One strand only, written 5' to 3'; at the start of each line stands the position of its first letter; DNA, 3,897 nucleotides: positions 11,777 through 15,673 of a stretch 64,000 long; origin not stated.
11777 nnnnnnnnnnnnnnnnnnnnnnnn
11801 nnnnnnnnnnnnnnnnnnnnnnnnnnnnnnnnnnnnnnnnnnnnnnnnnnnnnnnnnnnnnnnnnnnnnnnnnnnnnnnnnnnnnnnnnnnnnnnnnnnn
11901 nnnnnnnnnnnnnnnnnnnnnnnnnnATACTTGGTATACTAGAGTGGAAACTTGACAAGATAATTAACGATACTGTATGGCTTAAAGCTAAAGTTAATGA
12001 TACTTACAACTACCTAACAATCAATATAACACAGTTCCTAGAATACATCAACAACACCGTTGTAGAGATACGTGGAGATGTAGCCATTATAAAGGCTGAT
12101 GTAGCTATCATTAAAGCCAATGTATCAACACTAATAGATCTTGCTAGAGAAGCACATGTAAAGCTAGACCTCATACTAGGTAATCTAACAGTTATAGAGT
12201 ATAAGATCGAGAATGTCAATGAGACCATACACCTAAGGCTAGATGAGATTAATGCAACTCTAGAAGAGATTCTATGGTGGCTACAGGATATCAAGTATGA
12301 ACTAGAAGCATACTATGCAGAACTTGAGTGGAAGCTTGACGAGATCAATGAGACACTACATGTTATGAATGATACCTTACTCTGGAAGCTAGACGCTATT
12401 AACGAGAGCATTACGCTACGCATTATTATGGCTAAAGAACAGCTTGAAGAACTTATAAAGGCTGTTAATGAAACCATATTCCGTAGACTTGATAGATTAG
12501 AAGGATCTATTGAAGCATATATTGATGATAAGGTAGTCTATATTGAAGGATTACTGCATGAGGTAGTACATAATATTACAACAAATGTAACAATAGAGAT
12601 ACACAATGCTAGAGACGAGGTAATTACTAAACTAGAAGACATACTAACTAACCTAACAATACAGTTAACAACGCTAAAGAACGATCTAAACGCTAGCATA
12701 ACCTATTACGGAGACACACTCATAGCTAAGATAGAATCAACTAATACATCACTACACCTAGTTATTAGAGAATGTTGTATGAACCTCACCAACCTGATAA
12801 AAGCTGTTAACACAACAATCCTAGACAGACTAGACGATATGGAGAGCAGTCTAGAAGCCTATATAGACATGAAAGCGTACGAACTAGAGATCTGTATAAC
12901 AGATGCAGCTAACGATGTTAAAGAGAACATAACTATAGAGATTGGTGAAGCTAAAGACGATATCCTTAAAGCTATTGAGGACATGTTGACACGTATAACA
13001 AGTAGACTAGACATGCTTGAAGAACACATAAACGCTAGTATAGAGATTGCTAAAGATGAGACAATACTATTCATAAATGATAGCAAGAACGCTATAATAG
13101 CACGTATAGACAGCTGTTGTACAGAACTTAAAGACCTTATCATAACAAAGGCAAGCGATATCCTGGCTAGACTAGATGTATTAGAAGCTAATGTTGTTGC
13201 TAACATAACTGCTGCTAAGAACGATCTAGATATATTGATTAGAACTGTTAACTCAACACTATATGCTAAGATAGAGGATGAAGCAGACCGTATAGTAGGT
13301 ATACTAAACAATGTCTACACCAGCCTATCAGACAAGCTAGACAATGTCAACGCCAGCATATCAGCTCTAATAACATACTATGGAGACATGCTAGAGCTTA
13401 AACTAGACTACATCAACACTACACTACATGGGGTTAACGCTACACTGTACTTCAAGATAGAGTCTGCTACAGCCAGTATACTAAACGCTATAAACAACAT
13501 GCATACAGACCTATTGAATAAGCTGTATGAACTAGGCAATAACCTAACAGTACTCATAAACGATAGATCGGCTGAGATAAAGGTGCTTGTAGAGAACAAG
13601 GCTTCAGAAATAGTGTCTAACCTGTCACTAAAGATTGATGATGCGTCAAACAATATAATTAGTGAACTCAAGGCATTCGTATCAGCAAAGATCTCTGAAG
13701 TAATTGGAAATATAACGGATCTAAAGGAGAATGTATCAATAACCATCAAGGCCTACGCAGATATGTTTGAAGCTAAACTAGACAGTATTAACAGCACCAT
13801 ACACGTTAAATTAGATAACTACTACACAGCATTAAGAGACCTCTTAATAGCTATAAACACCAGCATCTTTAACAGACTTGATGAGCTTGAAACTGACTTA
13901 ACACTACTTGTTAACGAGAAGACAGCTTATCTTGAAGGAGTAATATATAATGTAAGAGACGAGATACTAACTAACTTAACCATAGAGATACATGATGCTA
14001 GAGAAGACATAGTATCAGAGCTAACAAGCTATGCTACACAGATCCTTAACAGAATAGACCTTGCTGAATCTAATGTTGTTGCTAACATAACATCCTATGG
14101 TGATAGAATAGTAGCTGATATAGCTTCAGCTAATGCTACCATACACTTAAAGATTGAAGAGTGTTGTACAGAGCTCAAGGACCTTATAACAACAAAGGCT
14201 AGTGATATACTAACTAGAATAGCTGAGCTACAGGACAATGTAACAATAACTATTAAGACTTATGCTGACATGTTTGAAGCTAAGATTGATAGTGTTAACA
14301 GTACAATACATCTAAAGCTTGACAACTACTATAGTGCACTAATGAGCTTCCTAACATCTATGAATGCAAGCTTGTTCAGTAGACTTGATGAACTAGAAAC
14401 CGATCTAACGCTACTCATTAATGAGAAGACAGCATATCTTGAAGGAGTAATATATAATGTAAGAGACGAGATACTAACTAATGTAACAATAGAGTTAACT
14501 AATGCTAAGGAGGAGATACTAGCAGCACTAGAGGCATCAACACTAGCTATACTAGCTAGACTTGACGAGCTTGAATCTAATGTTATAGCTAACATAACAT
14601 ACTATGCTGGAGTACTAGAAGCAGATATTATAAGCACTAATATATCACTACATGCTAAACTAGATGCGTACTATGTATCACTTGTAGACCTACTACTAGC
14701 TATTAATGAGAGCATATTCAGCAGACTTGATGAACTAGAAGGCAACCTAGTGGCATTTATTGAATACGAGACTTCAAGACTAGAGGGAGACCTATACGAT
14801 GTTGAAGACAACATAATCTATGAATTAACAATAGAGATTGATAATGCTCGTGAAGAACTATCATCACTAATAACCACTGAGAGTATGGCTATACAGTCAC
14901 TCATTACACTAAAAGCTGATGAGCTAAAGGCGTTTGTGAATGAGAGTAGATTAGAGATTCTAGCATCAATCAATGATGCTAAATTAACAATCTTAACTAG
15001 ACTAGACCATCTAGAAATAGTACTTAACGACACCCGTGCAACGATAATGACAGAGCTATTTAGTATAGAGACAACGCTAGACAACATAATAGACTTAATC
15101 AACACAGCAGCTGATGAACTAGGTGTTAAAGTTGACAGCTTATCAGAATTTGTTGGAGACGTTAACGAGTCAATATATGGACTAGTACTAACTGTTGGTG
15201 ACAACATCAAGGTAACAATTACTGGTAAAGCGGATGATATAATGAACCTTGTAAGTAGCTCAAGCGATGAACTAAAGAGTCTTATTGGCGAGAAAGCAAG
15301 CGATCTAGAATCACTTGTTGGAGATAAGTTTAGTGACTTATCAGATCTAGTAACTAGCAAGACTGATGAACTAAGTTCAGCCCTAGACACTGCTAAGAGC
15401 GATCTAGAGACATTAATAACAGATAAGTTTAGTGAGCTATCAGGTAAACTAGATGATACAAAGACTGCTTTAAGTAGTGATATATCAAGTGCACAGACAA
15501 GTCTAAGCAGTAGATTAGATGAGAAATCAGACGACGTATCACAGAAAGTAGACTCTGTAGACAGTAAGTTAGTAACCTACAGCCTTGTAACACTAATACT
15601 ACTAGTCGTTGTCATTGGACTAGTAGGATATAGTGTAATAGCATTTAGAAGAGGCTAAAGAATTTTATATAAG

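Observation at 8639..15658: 2339-aa tetrabrachion-like surface protein with an exceptionally long glycosylated coiled-coil stalk, next to the Ced-like operon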

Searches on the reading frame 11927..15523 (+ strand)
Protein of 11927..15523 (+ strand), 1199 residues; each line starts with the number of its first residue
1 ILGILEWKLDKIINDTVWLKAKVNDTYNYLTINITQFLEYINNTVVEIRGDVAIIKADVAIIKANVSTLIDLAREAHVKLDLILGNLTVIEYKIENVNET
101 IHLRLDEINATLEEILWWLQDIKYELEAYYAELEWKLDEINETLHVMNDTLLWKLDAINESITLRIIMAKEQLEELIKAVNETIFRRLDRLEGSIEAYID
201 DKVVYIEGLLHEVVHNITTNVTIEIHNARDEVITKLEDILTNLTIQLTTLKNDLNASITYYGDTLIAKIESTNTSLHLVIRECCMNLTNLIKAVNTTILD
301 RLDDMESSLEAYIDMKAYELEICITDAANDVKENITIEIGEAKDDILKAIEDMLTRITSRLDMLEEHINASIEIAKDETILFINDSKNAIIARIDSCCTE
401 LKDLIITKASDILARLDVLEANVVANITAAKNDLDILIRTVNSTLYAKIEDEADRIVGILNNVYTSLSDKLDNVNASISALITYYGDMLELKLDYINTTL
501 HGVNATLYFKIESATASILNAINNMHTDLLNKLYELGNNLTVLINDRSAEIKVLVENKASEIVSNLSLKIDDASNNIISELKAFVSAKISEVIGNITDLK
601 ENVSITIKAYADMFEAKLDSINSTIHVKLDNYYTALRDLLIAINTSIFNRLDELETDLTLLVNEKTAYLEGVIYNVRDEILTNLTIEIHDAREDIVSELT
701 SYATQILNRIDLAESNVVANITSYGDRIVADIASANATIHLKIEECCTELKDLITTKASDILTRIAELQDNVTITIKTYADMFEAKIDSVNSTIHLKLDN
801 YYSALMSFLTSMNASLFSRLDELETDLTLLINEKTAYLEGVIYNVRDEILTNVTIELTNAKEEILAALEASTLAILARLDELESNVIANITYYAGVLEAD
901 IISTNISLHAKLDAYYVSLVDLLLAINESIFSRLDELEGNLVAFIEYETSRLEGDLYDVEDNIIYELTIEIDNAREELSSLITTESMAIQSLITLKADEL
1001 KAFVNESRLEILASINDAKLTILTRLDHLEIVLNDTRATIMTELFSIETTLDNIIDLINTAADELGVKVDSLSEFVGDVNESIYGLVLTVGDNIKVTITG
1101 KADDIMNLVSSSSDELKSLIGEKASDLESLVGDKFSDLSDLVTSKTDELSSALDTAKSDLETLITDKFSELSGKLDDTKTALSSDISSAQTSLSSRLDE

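Call 98: predict_structure(protein=window:11927-15523:+)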
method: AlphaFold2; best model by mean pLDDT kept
length: 1199 residues; sequences in the alignment: 1
mean_pLDDT: 36.1   pTM: 0.20
mean pLDDT of the five models: 36.1, 35.7, 35.6, 33.0, 28.0
residues with pLDDT >= 90: 0; 70-90: 0; 50-70: 64; < 50: 1135
segments of 3 or more residues with pLDDT < 50: 1-126, 128-137, 139-346, 359-399, 408-418, 420-427, 429-431, 434-1051, 1061-1132, 1134-1136, 1188-1199
pLDDT, mean of each block of 10 residues (from residue 1): 28 33 28 29 30 31 36 36 30 25 36 43 45 46 43 40 36 42 40 37 35 32 28 36 35 37 34 34 34 38 41 38 34 27 42 49 41 27 33 44 48 45 46 45 38 40 34 32 28 27 28 30 35 40 39 32 30 30 33 34 35 40 41 42 43 40 34 26 24 36 38 36 38 38 39 39 29 22 33 38 38 34 36 30 24 28 37 38 36 27 26 33 37 37 40 34 34 36 31 28 30 32 32 36 40 53 41 39 31 24 30 32 41 50 55 53 57 51 47 35
secondary structure, 60 per line:
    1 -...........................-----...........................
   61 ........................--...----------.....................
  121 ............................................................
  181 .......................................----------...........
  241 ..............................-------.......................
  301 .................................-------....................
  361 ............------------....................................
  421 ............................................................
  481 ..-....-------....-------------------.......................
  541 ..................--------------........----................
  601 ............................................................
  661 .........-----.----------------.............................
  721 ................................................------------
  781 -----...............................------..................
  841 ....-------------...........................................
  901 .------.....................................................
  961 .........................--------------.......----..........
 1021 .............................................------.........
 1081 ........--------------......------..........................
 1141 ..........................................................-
elements in order (helices of 4 or more, strands of 3 or more residues): H2-28 H34-84 H100-219 H230-270 H278-333 H341-372 H385-482 H484-487 H495-498 H518-558 H573-580 H585-669 H692-768 H786-816 H823-844 H858-901 H908-985 H1000-1006 H1011-1065 H1072-1088 H1103-1108 H1115-1198

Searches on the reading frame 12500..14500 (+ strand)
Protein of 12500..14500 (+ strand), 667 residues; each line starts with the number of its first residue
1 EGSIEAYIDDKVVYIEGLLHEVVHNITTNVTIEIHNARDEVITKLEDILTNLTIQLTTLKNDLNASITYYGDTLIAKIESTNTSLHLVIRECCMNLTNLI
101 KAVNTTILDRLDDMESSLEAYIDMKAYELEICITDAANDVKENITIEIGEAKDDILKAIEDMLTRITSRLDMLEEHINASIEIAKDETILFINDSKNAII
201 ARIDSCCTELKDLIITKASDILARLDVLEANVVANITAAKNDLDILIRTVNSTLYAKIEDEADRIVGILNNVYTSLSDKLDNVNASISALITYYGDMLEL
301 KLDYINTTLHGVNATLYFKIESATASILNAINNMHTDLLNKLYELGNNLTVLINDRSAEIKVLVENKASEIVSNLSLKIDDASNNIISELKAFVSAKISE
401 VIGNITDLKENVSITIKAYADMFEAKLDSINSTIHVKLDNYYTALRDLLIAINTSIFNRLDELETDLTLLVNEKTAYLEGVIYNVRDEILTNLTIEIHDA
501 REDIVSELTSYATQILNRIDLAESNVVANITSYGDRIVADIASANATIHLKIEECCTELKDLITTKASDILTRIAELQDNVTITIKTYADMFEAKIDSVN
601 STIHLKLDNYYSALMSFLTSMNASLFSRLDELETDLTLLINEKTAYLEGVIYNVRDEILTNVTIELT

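Call 30: search_solved_structures(query=window:12500-14500:+, max_evalue=10)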
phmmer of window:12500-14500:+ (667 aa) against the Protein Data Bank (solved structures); distinct sequences matched with E-value up to 10: 4.
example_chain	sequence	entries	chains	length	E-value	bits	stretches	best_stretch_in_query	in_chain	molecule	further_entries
1brw_A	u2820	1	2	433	0.24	13.3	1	169-301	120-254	PROTEIN (PYRIMIDINE NUCLEOSIDE PHOSPHORYLASE)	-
9hx4_F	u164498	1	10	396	0.27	13.1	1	488-636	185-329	Apolipoprotein A-IV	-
3s84_A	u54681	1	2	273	0.28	13.1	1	478-636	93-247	Apolipoprotein A-IV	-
7zr2_A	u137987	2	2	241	8.8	8.1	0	256-463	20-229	Spike protein S2',Chimeric protein mimic of SARS-CoV-2 Spike HR1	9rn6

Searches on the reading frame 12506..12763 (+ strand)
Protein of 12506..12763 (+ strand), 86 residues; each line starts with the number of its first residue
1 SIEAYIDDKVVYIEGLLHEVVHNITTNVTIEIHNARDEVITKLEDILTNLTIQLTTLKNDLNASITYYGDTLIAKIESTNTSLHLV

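Call 90: search_protein_families(library=pfam, proteins=[window:12506-12763:+], max_evalue=10)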
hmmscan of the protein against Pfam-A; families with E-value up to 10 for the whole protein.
window:12506-12763:+ (86 aa): 1 family
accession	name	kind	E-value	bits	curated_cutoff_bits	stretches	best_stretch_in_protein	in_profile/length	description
PF04513.17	Baculo_PEP_C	-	0.0046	17.5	38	1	19-83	31-94/140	Baculovirus polyhedron envelope protein, PEP, C terminus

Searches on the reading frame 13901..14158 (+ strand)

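Call 90: search_protein_families(library=pfam, proteins=[window:13901-14158:+], max_evalue=10)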
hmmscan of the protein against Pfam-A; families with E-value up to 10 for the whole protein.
window:13901-14158:+ (86 aa): 1 family
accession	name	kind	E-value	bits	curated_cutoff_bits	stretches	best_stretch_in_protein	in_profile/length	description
PF19903.4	DUF6376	-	0.059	14.1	27.3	1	7-60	32-85/116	Family of unknown function (DUF6376)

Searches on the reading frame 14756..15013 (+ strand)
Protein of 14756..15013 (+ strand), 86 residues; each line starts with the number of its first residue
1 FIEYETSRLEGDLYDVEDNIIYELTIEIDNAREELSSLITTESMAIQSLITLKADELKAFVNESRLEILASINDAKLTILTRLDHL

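Call 90: search_protein_families(library=pfam, proteins=[window:14756-15013:+], max_evalue=10)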
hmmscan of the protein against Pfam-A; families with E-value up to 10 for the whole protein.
window:14756-15013:+ (86 aa): 2 families
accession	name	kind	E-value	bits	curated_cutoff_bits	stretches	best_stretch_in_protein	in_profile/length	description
PF11401.13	Tetrabrachion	-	2.1e-06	28.1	27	2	17-40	6-29/49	Tetrabrachion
PF08360.16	TetR_C_5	-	0.056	14.1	21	1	4-60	16-70/131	QacR-like protein, C-terminal region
